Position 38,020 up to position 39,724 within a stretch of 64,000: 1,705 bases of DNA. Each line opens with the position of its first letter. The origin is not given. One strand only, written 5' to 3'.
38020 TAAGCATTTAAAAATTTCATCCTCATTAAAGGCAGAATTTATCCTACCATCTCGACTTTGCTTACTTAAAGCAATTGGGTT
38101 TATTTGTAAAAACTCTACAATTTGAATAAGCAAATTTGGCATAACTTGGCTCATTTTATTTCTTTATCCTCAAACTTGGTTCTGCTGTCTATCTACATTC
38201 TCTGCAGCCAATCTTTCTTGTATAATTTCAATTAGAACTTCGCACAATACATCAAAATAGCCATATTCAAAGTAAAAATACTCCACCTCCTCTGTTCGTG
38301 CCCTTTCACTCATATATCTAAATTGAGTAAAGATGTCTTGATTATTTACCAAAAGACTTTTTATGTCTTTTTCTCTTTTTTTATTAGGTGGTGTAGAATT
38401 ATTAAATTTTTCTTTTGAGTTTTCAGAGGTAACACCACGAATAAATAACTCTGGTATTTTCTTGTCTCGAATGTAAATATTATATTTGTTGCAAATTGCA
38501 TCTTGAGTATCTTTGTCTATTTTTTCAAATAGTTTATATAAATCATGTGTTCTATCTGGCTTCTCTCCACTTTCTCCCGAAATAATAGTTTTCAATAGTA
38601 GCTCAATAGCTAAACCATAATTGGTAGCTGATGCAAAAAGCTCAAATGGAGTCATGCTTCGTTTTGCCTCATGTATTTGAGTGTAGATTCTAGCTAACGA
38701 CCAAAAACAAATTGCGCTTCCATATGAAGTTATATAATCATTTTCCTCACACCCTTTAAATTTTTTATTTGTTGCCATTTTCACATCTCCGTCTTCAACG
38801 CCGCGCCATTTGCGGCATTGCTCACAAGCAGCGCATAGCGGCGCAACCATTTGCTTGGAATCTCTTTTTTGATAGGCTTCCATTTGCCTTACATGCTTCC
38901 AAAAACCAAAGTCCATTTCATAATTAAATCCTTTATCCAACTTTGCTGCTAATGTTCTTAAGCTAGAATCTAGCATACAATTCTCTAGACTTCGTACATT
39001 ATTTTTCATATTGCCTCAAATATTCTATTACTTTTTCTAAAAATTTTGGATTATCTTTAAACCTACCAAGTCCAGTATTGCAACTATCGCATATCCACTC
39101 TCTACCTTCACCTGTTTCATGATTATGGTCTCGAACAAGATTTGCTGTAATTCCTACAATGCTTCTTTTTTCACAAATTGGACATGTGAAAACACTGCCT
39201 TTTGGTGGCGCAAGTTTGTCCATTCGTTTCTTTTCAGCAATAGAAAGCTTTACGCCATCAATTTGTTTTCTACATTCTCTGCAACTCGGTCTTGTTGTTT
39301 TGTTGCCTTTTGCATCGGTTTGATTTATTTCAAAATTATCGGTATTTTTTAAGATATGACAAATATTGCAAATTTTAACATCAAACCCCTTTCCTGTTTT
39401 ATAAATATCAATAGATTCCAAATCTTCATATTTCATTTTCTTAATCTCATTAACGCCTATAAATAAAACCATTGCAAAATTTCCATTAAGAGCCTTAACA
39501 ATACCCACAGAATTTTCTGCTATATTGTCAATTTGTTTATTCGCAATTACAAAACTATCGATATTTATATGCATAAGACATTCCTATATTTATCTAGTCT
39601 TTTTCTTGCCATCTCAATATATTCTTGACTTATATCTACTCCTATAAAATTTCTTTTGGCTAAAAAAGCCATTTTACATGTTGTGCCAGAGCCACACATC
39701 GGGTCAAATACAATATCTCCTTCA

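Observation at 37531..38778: HEPN-like gene packed upstream of a nuclease-methylase pair inside one repeat-bounded cassette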

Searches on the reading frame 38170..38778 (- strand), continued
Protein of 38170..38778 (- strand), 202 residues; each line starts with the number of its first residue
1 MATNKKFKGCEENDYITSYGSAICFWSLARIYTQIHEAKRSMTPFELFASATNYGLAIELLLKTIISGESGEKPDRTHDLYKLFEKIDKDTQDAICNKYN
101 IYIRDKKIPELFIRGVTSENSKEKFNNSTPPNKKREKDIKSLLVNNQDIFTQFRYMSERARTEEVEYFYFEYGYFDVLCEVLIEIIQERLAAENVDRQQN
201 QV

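Call 46: search_solved_structures(query=A4, max_evalue=10, show_alignments=5)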
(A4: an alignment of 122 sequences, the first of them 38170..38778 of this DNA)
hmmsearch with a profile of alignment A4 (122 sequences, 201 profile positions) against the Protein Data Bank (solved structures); distinct sequences matched with E-value up to 10: 3.
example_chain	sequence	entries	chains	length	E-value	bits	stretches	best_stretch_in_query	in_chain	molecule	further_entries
6z1p_An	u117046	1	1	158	1.5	11.5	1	155-193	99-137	Ribosomal protein L11, amine-terminal domain protein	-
9wiz_A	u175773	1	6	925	1.8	11.3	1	130-174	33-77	Non-lysosomal glucosylceramidase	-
1wlo_A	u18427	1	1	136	2.1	11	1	85-113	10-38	sufE protein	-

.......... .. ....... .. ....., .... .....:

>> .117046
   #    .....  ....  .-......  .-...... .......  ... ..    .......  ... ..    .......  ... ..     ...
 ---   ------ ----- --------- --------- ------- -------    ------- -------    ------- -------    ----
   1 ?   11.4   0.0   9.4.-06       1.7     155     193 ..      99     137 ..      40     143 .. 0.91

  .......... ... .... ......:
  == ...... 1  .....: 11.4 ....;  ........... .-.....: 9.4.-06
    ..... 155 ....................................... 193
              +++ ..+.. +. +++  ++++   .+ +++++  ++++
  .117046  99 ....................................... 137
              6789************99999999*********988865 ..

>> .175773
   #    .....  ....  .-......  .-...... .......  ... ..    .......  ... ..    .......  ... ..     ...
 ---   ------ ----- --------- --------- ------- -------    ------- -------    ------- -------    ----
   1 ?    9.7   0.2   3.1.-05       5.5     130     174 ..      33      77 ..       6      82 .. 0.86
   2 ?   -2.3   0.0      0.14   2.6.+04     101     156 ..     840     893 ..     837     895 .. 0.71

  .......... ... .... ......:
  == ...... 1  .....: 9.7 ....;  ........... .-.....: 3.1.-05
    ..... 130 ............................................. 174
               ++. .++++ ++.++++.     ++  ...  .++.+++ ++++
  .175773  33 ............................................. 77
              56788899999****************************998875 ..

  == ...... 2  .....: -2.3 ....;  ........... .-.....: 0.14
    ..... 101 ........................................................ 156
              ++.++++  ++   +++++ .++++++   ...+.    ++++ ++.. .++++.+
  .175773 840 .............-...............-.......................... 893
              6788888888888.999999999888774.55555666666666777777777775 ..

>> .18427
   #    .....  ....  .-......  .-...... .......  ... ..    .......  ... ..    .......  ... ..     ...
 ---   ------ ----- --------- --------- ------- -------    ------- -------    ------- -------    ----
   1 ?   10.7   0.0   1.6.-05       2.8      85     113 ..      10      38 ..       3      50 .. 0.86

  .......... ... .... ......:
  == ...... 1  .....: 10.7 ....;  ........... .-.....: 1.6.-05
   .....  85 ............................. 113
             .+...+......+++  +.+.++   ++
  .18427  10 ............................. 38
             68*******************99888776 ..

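Call 55: fold_search(model_id=the predicted structure, library=viral)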
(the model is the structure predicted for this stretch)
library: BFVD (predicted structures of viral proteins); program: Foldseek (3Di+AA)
matches with E <= 10: 115; with E <= 0.001: 0
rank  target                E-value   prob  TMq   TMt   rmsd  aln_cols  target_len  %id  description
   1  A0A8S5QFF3            4.4e-03  1.00  0.40  0.55   6.3       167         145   16  HEPN domain-containing protein [Siphoviridae sp. ct73D3]
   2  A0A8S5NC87            4.6e-01  0.69  0.43  0.44   7.7       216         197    8  Uncharacterized protein [Siphoviridae sp. ctwWa4]
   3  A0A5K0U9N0            1.0e+00  0.08  0.24  0.10  23.5       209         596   12  Nucleotidyltransferase domain-containing protein [Yasminevirus sp. GU-2018]
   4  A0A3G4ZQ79            1.3e+00  0.08  0.24  0.12  16.3       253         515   10  Nucleotidyltransferase [Terrestrivirus sp.]
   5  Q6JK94                1.5e+00  0.06  0.20  0.17  16.6       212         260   10  Occlusion-derived envelope protein e27 [Neodiprion sertifer nucleopolyhedrovirus]
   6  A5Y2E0                1.6e+00  0.15  0.29  0.32  11.0       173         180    9  (no name in the UniProt tables at hand)
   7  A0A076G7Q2            2.0e+00  0.11  0.22  0.32  10.7       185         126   12  Uncharacterized protein [Bacillus phage Bobb]
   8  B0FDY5                2.3e+00  0.10  0.25  0.29  10.1       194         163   12  Uncharacterized protein [Orgyia leucostigma nucleopolyhedrovirus]
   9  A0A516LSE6            2.3e+00  0.05  0.18  0.11  19.1       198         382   12  (no name in the UniProt tables at hand)
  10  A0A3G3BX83            2.4e+00  0.04  0.14  0.17  22.1       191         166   10  (no name in the UniProt tables at hand)
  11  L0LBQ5                2.7e+00  0.08  0.23  0.08  14.8       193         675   13  Tail fiber protein [Bacillus phage phiAGATE]
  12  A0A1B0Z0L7            2.8e+00  0.15  0.25  0.32  11.9        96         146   11  (no name in the UniProt tables at hand)
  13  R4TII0                2.9e+00  0.09  0.17  0.08  12.3        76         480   12  (no name in the UniProt tables at hand)
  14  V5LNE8                2.9e+00  0.05  0.20  0.25  13.1       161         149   14  (no name in the UniProt tables at hand)
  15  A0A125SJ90            3.3e+00  0.08  0.24  0.32  13.8       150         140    9  (no name in the UniProt tables at hand)
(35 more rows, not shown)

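Call 62: find_related_loci(query=A2, collection=metagenome_contigs, flank=5000)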
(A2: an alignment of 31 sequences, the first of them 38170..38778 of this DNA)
Query A2 (202 aa) in metagenome_contigs; peptide patterns used: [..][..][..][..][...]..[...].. (x = any residue, [..] = any of these).
266 stretches matched a pattern; 53 encode a relative of the query (tblastn E <= 1e-3); 53 distinct loci.
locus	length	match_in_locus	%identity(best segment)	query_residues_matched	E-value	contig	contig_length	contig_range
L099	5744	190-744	43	6-191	1e-39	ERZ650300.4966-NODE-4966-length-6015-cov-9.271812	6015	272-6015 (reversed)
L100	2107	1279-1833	43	6-191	7e-39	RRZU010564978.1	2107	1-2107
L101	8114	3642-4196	40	6-201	9e-31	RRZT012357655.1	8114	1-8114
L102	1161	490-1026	36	14-197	8e-28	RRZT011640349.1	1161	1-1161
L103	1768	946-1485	35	14-202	1e-26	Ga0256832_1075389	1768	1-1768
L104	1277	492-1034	29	14-184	3e-14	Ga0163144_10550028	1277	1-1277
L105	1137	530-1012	28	28-182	1e-13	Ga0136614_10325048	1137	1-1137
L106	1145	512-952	30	47-189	1e-12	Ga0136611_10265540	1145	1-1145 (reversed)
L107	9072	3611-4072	29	34-182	5e-12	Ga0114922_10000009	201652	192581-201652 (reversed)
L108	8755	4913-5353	24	47-196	5e-12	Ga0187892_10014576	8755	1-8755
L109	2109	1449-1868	27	46-182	6e-12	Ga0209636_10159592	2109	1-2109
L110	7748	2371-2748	32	46-173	3e-11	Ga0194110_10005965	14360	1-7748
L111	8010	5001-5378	32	46-173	3e-11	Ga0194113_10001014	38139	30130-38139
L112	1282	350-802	28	47-189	2e-11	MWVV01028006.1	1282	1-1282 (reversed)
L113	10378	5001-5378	32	46-173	3e-11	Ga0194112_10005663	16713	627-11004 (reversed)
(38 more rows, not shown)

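Call 67: search_protein_families(library=pfam, alignment_id=A6, max_evalue=0.001)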
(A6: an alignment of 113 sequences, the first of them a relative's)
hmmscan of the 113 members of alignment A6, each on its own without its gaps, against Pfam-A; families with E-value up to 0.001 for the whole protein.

A. member 1, L005:1791-2807:+ (339 aa): 0 families

B. families by the number of members that match (of 113 scanned): 105 families (the first 25 are shown)
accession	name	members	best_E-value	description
PF02151.25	UVR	3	1e-10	UvrB/uvrC motif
PF04471.18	Mrr_cat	2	1.8e-27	Restriction endonuclease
PF18780.6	HNH_repeat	2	7.3e-27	Homing endonuclease associated repeat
PF12344.14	UvrB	2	4.1e-23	Ultra-violet resistance protein B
PF00271.37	Helicase_C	2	6.1e-21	Helicase conserved C-terminal domain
PF01844.29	HNH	2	2.6e-13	HNH endonuclease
PF01541.30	GIY-YIG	2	8.9e-12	GIY-YIG catalytic domain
PF14279.12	HNH_5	2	2.3e-11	HNH endonuclease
PF12802.13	MarR_2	2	8.6e-05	MarR family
PF14594.13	Sipho_Gp37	1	4.9e-96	Siphovirus ReqiPepy6 Gp37-like protein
PF08459.17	UvrC_RNaseH_dom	1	1.1e-54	UvrC RNAse H endonuclease domain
PF18481.7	DUF5616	1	9.5e-52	Domain of unknown function (DUF5616)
PF20256.3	MoCoBD_2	1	6.9e-51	Molybdopterin cofactor-binding domain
PF13607.11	Succ_CoA_lig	1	3.7e-50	Succinyl-CoA ligase like flavodoxin domain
PF02738.23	MoCoBD_1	1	1.1e-40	Molybdopterin cofactor-binding domain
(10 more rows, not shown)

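Call 69: search_protein_families(library=pfam, alignment_id=A4, max_evalue=0.001)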
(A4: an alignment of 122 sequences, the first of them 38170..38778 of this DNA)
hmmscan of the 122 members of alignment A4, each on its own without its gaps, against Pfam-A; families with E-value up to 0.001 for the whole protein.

A. member 1, window:38170-38778:- (202 aa): 1 family
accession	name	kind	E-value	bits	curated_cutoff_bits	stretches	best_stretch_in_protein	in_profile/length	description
PF05168.19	HEPN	-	0.00025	21.6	22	0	49-93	26-69/117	HEPN domain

B. families by the number of members that match (of 122 scanned): 2 families
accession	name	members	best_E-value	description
PF05168.19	HEPN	63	2e-10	HEPN domain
PF22909.1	Caulimovir_coat_dom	2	7.7e-05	Caulimovirus coat protein, conserved domain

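Call 71: search_protein_families(library=phrogs, proteins=[window:38170-38778:-, P0004, P0129, P0143], max_evalue=0.01)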
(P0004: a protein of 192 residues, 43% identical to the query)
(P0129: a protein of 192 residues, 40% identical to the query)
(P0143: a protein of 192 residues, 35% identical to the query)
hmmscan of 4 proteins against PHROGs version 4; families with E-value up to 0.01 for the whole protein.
window:38170-38778:- (202 aa): 0 families

P0004 (192 aa): 0 families

P0129 (192 aa): 0 families

P0143 (192 aa): 0 families

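Call 86: search_protein_families(library=padloc, alignment_id=A6, max_evalue=0.00001)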
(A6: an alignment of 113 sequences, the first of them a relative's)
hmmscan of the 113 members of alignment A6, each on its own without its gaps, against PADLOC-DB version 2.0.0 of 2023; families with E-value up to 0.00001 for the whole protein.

A. member 1, L005:1791-2807:+ (339 aa): 0 families

B. families by the number of members that match (of 113 scanned): 38 families (the first 25 are shown)
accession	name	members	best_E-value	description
PDLC03478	REase_II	2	2.2e-09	Type II restriction enzyme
PDLC04135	mad3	1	1.1e-33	mads_3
PDLC01495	PD_DExK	1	6.4e-31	"CAS-I,CAS-II,CAS-III,CAS-IV,CAS-V,CAS-VI; associated"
PDLC00745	Effector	1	1e-22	Endonuclease (NucC)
PDLC03963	SoFic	1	1.7e-19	-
PDLC04966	PDC-S24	1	4.2e-18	-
PDLC01051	NucC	1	4.9e-18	NucC nuclease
PDLC03928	PsyrT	1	8.1e-17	-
PDLC02904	pVip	1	1.1e-15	Viperins associated with kinases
PDLC02903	pVip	1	2.8e-15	Viperins not associated with kinases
PDLC04899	PDC-S07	1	1e-14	-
PDLC03663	mREase_IV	1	2.4e-14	Type IV methyl-directed restriction enzyme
PDLC04839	PDC-S04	1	4.7e-12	-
PDLC04815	PDC-S02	1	8.2e-12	-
PDLC04140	mad8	1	1.2e-11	mads_8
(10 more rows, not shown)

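Call 87: find_encoding_contigs(protein=P0001, flank=1000, max_places=3)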
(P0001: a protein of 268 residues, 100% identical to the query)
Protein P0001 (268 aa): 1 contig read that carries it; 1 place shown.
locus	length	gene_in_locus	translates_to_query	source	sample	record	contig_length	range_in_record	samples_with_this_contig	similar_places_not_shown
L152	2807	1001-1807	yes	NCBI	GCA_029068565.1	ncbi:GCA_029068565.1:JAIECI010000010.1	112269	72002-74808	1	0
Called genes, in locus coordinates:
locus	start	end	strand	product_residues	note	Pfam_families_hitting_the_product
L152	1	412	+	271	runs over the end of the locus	PF13847:Methyltransf_31 (faint), PF01170:UPF0020 (faint), PF01555:N6_N4_Mtase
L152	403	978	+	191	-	PF18350:SH3_17, PF18275:His_Me_b4a2, PF02945:Endonuclease_7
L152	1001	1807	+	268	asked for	-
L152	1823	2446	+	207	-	-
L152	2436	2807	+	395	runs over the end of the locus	PF07669:Eco57I, PF02384:N6_Mtase (weak)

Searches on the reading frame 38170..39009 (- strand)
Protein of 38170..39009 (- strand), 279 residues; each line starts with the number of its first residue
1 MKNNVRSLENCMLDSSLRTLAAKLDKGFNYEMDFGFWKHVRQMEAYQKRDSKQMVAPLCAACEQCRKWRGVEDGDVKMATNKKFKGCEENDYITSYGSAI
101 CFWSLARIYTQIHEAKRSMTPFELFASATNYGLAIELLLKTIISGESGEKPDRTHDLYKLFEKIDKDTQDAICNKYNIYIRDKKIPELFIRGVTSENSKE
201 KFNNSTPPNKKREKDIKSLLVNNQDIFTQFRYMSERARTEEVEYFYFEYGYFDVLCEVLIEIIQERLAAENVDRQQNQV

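Call 4: search_protein_families(library=pfam, proteins=[window:38170-39009:-], max_evalue=1)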
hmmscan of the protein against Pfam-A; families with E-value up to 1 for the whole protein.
window:38170-39009:- (279 aa): 3 families
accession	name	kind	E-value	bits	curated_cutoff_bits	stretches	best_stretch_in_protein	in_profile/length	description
PF05168.19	HEPN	-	0.00063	20.3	22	1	127-170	27-69/117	HEPN domain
PF07496.21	zf-CW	-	0.021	15.3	27.5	1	60-90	3-32/47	CW-type Zinc Finger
PF03682.18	UPF0158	-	0.15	12.5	21.1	1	155-245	43-134/157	Uncharacterised protein family (UPF0158)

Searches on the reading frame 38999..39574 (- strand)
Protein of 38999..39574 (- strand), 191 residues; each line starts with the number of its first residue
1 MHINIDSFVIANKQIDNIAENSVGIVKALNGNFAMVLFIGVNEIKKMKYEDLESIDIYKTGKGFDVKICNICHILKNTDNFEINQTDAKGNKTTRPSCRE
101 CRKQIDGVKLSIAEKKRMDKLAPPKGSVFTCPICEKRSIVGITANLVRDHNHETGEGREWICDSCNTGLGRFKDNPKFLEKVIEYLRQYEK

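Call 4: search_protein_families(library=pfam, proteins=[window:38999-39574:-], max_evalue=1)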
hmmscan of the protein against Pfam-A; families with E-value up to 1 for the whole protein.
window:38999-39574:- (191 aa): 11 families
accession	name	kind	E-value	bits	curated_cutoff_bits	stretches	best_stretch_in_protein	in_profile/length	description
PF18275.7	His_Me_b4a2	-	4.9e-36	123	25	1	56-107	1-52/52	His-Me finger endonuclease beta4-alpha2 domain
PF18350.7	SH3_17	-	1.4e-28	99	27.7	1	3-55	1-53/53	Restriction endonuclease SH3 domain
PF02945.21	Endonuclease_7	-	1e-21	77.1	23.6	1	110-187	8-81/82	Recombination endonuclease VII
PF05495.17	zf-CHY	-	0.006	17.4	31.3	0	126-167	16-50/68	CHY zinc finger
PF20728.2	Nairovirus_NSm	-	0.016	15.7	27.4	1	65-116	48-98/115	Nairovirus NSm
PF25164.1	CoiA_N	-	0.04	13.9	26.3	0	115-137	6-26/50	Competence protein CoiA, N-terminal domain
PF07282.18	Cas12f1-like_TNB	-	0.11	13.1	26.3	1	122-167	22-48/60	Cas12f1-like, TNB domain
PF05605.18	zf-Di19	-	0.14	12.8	27.5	1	129-166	3-38/54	Drought induced 19 protein (Di19), zinc-binding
PF24921.1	RING_XB3-XBAT31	-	0.18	12.4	50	0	68-105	21-55/57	E3 ubiquitin-protein ligase XB3/XBAT31 RING finger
PF04810.20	zf-Sec23_Sec24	-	0.31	11.6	25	0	126-138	21-33/39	Sec23/Sec24 zinc finger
PF04828.22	GFA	-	0.44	11.1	24.3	0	80-105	56-81/115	Glutathione-dependent formaldehyde-activating enzyme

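Call 5: search_protein_families(library=ncbifam, proteins=[window:38999-39574:-], max_evalue=1)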
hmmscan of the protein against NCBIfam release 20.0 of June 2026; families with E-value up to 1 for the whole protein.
window:38999-39574:- (191 aa): 4 families
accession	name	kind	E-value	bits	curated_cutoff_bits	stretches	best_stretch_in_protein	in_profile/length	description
TIGR03508.1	decahem_SO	subfamily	0.006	16.1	192.2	1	67-109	213-255/258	DmsE family decaheme c-type cytochrome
NF040826.1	lxa_BCAM0308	equivalog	0.029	14.1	100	1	54-107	10-64/153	BCAM0308 family protein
TIGR03830.1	CxxCG_CxxCG_HTH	subfamily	0.12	12.1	61.8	1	131-187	1-59/127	type II TA system antitoxin MqsA family protein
NF045960.1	MHO_1580_fam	subfamily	0.17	11.2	43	1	8-86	36-115/336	MHO_1580 family protein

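Call 6: search_protein_families(library=padloc, proteins=[window:38999-39574:-], max_evalue=1)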
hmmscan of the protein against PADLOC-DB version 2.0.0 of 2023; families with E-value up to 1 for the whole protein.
window:38999-39574:- (191 aa): 2 families
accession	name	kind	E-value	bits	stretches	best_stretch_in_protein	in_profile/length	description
PDLC03494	REase_II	-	2.1e-107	355.3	1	5-191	4-190/190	Type II restriction enzyme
PDLC04162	HEC-08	-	0.00071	16.8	1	45-140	182-273/358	-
